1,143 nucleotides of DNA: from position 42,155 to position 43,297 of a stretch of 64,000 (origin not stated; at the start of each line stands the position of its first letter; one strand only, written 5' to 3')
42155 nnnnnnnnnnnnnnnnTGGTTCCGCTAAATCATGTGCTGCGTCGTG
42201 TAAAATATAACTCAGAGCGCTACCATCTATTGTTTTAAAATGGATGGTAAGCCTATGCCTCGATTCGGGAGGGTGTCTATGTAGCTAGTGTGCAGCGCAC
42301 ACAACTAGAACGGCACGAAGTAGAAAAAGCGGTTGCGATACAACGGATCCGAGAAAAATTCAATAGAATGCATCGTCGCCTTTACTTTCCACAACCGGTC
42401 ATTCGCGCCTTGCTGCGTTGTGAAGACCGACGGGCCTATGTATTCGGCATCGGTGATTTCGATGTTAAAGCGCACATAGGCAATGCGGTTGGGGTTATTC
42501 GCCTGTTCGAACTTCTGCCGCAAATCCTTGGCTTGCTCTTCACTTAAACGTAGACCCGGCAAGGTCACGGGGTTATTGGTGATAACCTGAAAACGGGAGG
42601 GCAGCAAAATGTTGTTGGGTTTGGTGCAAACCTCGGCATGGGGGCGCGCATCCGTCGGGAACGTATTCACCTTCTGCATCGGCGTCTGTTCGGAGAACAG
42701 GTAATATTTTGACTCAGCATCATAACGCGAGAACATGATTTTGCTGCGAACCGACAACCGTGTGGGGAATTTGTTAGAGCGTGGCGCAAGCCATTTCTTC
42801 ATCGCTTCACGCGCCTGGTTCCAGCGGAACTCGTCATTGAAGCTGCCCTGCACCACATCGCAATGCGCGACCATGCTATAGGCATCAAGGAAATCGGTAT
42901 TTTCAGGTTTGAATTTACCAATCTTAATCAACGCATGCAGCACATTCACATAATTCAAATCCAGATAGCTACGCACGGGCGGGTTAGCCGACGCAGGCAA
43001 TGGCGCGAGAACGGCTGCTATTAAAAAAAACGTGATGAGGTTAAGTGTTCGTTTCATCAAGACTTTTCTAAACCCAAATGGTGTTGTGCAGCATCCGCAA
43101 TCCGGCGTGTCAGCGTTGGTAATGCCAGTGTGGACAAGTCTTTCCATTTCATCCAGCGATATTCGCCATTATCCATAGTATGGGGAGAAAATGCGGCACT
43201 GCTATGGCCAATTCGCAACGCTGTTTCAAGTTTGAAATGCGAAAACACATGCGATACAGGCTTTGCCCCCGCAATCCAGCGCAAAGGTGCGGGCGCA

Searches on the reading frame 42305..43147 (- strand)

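Call 22: search_protein_families(library=pfam, proteins=[window:42305-43147:-], max_evalue=0.05)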
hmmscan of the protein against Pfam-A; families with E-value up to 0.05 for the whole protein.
window:42305-43147:- (280 aa): 1 family
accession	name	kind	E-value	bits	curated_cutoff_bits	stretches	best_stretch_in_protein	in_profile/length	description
PF16144.10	DUF4852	-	0.00012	22.6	22.8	1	85-208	3-112/116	Domain of unknown function (DUF4852)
